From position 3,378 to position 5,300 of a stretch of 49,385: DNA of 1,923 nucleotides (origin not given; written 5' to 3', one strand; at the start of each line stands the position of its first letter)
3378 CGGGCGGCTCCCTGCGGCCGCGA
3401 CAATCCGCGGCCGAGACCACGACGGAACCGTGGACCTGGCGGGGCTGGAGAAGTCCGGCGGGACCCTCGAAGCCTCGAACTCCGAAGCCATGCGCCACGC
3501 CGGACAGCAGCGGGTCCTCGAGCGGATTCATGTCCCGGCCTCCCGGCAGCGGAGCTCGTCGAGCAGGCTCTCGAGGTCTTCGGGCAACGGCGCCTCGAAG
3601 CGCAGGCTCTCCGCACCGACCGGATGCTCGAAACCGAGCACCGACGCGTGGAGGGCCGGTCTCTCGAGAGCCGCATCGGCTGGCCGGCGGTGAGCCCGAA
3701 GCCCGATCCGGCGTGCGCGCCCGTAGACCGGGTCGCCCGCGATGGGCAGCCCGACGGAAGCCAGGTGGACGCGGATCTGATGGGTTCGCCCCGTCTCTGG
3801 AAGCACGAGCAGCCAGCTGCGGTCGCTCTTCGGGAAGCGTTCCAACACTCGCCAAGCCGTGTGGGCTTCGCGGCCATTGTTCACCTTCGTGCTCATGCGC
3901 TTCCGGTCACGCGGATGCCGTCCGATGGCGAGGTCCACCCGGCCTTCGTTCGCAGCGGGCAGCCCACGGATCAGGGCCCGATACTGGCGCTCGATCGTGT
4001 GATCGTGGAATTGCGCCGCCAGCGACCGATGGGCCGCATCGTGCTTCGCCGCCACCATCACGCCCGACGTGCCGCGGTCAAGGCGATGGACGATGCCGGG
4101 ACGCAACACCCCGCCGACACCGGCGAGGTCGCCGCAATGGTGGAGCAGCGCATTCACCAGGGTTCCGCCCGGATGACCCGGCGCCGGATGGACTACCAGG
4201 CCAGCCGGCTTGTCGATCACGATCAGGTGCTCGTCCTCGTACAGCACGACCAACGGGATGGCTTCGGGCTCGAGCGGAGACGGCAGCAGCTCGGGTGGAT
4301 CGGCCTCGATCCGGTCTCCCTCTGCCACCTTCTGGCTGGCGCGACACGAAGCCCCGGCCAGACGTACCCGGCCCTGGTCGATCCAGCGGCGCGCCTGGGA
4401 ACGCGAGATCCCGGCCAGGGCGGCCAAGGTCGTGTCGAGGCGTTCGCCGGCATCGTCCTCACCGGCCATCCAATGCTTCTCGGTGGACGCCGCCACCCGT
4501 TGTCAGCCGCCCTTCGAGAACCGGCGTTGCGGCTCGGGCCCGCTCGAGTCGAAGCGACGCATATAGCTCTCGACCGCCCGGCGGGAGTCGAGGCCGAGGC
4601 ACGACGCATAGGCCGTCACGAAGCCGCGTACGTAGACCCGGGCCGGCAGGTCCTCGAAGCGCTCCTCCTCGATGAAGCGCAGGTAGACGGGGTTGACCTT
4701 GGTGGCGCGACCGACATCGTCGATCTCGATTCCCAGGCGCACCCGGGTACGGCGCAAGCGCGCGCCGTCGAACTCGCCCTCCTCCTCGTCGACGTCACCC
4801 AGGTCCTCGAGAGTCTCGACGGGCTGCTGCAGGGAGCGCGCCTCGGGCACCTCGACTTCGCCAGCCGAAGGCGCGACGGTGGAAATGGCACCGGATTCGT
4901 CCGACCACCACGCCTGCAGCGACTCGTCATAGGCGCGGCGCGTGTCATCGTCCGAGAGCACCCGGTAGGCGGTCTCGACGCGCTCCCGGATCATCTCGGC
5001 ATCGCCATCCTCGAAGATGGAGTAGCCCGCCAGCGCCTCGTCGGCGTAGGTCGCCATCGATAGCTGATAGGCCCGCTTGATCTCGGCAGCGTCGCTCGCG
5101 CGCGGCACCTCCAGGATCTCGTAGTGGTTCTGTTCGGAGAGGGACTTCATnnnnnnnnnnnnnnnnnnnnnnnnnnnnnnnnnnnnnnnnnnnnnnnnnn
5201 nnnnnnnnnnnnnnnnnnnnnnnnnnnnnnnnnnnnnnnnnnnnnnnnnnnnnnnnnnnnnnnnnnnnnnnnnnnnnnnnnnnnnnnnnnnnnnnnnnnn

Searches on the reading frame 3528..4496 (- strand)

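Call 64: search_protein_families(library=pfam, proteins=[window:3528-4496:-], max_evalue=0.0001)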
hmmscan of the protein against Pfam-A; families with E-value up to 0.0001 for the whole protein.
window:3528-4496:- (322 aa): 2 families
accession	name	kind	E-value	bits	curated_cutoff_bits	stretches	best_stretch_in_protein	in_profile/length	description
PF00849.27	PseudoU_synth_2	-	5.7e-36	124.5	26.8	1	90-247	1-152/152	RNA pseudouridylate synthase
PF01479.30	S4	-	3e-11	43.3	22.8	1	18-63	1-48/48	S4 domain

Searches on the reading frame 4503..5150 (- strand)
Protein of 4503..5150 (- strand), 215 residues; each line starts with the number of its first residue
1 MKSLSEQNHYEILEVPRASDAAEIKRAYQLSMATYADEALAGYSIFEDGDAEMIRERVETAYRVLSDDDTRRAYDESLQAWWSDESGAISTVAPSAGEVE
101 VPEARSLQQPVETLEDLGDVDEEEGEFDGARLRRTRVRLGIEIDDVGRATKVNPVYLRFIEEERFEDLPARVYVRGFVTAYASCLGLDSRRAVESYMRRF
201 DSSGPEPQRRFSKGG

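Call 64: search_protein_families(library=pfam, proteins=[window:4503-5150:-], max_evalue=0.0001)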
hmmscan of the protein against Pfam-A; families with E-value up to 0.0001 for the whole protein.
window:4503-5150:- (215 aa): 2 families
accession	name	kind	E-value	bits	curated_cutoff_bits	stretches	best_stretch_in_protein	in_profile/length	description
PF13413.12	HTH_25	-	1.1e-19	70.4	24.6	1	131-190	1-60/62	Helix-turn-helix domain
PF00226.36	DnaJ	-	2.7e-09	37.4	27.8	1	8-75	1-63/63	DnaJ domain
